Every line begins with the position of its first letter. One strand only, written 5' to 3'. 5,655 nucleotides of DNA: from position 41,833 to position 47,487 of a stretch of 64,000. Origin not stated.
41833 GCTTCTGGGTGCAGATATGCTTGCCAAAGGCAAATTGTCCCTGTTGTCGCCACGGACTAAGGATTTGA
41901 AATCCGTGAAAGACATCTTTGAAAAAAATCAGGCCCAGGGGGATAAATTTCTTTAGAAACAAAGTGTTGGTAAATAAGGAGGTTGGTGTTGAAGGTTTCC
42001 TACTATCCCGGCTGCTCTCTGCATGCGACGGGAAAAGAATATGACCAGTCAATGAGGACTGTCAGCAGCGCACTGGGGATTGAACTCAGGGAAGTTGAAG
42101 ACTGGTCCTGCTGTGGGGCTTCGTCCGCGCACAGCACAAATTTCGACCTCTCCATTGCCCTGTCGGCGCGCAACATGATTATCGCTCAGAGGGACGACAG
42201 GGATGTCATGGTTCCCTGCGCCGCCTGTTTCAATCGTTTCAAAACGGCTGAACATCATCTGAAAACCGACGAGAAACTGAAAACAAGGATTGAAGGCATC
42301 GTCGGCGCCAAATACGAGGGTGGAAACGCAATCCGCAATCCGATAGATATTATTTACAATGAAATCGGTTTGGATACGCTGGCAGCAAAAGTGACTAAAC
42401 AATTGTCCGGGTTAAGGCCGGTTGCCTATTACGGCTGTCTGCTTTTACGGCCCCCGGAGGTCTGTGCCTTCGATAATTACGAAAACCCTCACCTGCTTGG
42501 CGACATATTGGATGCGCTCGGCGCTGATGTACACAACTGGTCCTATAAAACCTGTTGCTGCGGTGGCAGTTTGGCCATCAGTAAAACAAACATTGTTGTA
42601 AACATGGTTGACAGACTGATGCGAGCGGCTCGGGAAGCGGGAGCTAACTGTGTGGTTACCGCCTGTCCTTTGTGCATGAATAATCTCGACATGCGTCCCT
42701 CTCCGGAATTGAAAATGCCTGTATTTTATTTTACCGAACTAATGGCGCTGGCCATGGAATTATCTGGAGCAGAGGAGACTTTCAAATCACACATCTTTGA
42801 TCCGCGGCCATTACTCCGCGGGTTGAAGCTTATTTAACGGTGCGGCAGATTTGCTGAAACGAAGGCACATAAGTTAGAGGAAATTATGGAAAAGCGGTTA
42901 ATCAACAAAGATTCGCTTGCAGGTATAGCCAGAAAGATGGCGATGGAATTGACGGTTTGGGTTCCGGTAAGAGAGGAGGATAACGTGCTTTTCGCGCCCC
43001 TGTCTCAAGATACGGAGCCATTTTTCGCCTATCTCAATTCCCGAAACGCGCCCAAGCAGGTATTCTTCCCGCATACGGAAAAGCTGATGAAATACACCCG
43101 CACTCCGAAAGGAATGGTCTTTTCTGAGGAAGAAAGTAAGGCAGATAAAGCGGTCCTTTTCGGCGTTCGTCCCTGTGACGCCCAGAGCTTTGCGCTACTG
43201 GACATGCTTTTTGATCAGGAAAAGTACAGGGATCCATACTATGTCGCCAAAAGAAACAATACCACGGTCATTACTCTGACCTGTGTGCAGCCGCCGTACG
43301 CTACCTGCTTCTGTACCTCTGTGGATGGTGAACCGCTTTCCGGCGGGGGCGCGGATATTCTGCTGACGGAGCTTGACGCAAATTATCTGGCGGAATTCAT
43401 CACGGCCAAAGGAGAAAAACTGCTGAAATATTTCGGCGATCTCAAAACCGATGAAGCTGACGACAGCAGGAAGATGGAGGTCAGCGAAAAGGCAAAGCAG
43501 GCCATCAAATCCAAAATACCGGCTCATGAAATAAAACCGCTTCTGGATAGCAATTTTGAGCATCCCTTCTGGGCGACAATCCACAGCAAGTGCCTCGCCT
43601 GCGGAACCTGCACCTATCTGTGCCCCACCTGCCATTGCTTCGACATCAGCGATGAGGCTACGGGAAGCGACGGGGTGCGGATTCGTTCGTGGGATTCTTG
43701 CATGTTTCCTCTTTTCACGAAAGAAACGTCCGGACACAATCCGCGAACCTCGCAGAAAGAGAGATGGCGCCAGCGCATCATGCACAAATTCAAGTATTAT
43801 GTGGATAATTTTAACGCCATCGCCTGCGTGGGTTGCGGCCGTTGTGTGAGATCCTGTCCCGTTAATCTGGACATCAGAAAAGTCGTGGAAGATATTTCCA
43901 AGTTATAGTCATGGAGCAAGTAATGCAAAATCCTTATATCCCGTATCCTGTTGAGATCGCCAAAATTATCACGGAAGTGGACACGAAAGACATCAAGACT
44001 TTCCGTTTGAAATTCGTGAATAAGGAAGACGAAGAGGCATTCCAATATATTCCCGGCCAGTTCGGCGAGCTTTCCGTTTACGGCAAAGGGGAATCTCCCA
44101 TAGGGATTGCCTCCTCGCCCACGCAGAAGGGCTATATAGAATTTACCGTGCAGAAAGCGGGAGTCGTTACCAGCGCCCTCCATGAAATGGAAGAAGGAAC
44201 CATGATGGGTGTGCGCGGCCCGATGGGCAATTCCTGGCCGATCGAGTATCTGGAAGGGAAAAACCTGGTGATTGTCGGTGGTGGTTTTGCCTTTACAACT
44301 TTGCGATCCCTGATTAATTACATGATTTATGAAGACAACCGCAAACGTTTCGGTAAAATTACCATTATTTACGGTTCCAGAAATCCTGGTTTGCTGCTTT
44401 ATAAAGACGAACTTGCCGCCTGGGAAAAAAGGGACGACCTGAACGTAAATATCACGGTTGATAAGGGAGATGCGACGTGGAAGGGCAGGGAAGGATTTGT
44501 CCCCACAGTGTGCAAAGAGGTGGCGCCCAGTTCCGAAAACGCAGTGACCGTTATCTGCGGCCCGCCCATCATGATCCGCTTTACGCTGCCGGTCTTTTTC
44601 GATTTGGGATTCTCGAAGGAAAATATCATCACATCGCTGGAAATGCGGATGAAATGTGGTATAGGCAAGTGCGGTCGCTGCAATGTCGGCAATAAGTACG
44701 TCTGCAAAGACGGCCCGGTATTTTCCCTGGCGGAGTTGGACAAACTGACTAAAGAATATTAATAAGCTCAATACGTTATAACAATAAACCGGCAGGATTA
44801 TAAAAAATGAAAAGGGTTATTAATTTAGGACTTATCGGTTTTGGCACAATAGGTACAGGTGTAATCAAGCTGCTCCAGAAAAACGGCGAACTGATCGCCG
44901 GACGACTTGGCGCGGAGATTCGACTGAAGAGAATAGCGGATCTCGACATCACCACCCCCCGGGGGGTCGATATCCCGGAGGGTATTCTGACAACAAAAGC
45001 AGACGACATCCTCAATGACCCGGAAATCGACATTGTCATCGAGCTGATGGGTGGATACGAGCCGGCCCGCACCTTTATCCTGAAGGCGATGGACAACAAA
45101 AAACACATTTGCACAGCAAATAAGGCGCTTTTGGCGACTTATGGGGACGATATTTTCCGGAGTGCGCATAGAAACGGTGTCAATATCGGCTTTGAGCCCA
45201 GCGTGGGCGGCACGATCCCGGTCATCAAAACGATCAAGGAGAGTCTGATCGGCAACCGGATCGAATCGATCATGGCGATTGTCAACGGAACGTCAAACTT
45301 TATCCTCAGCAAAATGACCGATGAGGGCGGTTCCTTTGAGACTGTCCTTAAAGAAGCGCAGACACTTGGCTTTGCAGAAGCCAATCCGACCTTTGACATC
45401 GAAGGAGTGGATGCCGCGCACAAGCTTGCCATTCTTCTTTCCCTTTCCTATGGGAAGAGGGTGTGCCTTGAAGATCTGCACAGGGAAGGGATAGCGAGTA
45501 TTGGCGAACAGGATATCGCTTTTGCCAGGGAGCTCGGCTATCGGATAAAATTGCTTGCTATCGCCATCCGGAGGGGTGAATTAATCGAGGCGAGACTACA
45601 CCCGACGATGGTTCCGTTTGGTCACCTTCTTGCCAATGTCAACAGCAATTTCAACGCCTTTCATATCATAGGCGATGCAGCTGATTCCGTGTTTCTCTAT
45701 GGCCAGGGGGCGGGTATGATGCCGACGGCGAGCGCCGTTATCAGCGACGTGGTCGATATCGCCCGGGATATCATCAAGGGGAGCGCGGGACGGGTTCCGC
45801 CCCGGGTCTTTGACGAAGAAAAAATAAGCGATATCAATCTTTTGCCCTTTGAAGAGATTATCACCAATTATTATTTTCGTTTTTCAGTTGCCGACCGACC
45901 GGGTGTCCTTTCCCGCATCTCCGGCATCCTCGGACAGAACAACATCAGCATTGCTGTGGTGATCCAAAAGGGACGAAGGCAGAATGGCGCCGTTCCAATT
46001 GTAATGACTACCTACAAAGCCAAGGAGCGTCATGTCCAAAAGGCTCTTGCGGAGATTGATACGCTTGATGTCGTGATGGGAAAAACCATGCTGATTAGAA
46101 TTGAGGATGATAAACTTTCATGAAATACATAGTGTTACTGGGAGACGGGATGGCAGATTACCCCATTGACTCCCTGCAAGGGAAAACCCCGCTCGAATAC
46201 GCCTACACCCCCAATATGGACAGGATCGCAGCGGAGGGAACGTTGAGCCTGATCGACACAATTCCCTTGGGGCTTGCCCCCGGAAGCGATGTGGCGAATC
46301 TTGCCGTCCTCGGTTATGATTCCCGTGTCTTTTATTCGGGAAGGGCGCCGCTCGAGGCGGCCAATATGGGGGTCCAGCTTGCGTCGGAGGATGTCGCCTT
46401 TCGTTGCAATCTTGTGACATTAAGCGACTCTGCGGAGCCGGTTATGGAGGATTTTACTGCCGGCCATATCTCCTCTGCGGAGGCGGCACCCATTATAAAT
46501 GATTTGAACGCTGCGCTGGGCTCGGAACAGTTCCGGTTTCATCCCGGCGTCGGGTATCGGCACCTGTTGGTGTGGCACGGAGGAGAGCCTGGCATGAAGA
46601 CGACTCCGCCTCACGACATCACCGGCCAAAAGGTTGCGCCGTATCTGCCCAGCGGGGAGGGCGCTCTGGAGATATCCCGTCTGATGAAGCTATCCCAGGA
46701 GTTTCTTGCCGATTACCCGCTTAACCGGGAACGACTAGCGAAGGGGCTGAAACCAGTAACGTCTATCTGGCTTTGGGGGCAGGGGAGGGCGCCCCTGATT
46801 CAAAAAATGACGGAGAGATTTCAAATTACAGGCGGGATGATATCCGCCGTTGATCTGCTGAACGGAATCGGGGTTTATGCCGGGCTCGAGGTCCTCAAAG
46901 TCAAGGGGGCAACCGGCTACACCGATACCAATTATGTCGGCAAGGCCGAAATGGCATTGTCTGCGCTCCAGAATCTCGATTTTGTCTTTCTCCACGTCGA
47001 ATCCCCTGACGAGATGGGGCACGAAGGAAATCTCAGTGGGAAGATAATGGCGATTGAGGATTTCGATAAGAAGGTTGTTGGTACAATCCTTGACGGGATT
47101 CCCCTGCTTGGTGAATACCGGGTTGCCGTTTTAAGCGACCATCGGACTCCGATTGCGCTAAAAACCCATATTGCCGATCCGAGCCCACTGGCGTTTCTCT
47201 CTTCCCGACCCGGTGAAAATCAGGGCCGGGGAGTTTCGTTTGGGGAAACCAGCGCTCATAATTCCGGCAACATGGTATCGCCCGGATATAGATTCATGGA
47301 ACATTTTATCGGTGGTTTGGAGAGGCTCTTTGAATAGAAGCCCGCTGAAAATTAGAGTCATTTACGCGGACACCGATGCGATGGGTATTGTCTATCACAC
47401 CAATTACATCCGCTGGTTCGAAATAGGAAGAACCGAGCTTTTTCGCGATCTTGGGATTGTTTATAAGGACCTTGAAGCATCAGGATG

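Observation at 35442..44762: Rearranged Flx/Hdr-type seven-gene cluster with two independent NAD(P)H-binding modules and no hydrogenase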

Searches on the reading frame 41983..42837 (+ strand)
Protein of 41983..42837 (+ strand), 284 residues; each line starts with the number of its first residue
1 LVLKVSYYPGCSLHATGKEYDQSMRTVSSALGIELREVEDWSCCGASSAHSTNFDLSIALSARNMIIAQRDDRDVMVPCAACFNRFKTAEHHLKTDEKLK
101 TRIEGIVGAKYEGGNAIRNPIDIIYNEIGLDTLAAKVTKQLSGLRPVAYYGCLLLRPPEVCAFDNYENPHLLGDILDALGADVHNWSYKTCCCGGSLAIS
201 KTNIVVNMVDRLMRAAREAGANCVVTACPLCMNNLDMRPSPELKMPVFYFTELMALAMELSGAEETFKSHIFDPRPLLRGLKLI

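Call 4: search_protein_families(library=pfam, proteins=[window:41983-42837:+], max_evalue=0.01)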
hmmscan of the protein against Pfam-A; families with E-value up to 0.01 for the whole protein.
window:41983-42837:+ (284 aa): 1 family
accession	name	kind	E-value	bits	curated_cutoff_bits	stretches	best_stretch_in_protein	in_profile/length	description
PF02754.22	CCG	-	3.9e-25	88.2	20.6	2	5-86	1-84/85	Cysteine-rich domain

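Call 5: search_protein_families(library=ncbifam, proteins=[window:41983-42837:+], max_evalue=0.01)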
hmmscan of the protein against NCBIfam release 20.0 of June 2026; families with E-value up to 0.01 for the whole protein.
window:41983-42837:+ (284 aa): 9 families
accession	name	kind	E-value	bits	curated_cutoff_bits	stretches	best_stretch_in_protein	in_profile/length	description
TIGR03288.1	CoB_CoM_SS_B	equivalog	1.3e-46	159.2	345.15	1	5-279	2-288/290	CoB--CoM heterodisulfide reductase subunit B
NF042965.1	MFR_anch_SdhE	equivalog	1.1e-43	149.8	500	1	5-273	3-277/282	8-methylmenaquinol:fumarate reductase membrane anchor subunit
NF041780.1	hetero_SS_HdrB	equivalog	1.3e-14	54.2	450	1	22-236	23-252/304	ferredoxin:CoB-CoM heterodisulfide reductase subunit HdrB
NF045670.1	quin_L_LdhH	equivalog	1e-13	50.5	800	1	3-235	467-685/706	L-lactate dehydrogenase (quinone) large subunit LdhH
NF004898.0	PRK06259.1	equivalog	7e-09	34.8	385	2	3-89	262-349/488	fumarate reductase (CoM/CoB) subunit TfrB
NF008434.0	PRK11274.1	equivalog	2.8e-07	29.8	333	1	8-254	173-403/409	glycolate oxidase subunit GlcF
NF008369.0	PRK11168.1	equivalog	5.4e-07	28.8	278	1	4-94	168-260/401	anaerobic glycerol-3-phosphate dehydrogenase subunit C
NF045663.1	diclust_near_Sec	equivalog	2.5e-05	22.5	530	0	7-93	424-510/759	pyridine nucleotide-disulfide oxidoreductase/dicluster-binding protein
TIGR01354.1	cyt_deam_tetra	equivalog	0.0015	18.8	113.65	0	179-236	36-90/126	cytidine deaminase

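Call 10: find_encoding_contigs(protein=window:41983-42837:+, flank=10000, max_places=6)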
Protein window:41983-42837:+ (284 aa): no gene with exactly this product is on record in the collection.

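Call 71: search_solved_structures(query=window:41983-42837:+, max_evalue=0.00001, show_alignments=1)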
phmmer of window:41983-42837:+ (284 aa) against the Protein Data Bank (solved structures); distinct sequences matched with E-value up to 0.00001: 5.
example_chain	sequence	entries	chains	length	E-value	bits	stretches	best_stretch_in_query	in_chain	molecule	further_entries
8rvv_B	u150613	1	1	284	1.3e-38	136.4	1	4-262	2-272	H(2):CoB-CoM heterodisulfide,ferredoxin reductase subunit B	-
8rvu_b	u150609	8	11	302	1.6e-38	136.2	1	4-263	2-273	H(2):CoB-CoM heterodisulfide,ferredoxin reductase subunit B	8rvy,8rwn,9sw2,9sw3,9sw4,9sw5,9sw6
5odc_B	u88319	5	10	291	1e-33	120.4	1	4-279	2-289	Heterodisulfide reductase, subunit B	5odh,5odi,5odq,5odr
9sfi_C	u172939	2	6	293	3e-33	118.8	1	4-281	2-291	H(2)/formate:CoB-CoM heterodisulfide,ferredoxin reductase subunit B2 | Heterodisulfide reductase subunit B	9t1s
7bkb_B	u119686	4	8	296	1.2e-28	103.7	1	21-279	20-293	CoB--CoM heterodisulfide reductase subunit B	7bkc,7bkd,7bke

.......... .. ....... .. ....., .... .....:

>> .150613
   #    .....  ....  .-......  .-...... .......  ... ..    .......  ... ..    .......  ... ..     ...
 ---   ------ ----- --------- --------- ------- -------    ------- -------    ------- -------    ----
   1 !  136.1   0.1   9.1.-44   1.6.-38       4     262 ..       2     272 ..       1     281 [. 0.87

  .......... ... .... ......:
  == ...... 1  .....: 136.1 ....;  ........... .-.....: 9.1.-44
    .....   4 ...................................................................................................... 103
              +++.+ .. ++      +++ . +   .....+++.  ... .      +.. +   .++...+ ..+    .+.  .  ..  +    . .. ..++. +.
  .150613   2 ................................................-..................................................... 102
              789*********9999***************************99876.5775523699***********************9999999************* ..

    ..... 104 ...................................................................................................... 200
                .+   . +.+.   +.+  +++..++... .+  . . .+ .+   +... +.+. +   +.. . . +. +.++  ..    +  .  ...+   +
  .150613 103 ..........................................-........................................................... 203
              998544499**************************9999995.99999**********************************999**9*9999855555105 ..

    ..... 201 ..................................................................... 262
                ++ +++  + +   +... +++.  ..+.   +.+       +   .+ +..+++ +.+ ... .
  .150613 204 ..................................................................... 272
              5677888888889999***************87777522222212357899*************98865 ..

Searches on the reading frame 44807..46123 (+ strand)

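Call 41: search_protein_families(library=pfam, proteins=[window:44807-46123:+], max_evalue=0.00001)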
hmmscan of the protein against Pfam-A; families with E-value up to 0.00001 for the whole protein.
window:44807-46123:+ (438 aa): 3 families
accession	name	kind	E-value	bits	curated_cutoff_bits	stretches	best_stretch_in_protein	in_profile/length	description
PF00742.24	Homoserine_dh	-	2.2e-62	210.4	22.9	1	138-316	1-173/173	Homoserine dehydrogenase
PF03447.22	NAD_binding_3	-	3e-17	63.8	24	1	11-130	1-116/116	Homoserine dehydrogenase, NAD binding domain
PF01842.31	ACT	-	3.9e-10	39.7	27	1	356-420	2-64/66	ACT domain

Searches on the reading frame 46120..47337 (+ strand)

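Call 41: search_protein_families(library=pfam, proteins=[window:46120-47337:+], max_evalue=0.00001)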
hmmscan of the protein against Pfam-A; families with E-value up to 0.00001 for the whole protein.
window:46120-47337:+ (405 aa): 2 families
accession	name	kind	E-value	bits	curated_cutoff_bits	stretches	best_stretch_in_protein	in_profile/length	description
PF10143.14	PhosphMutase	-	2.1e-54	184.4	21.5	1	37-202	1-170/170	2,3-bisphosphoglycerate-independent phosphoglycerate mutase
PF01676.23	Metalloenzyme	-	2.2e-36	126.1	24.3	1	1-377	1-240/252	Metalloenzyme superfamily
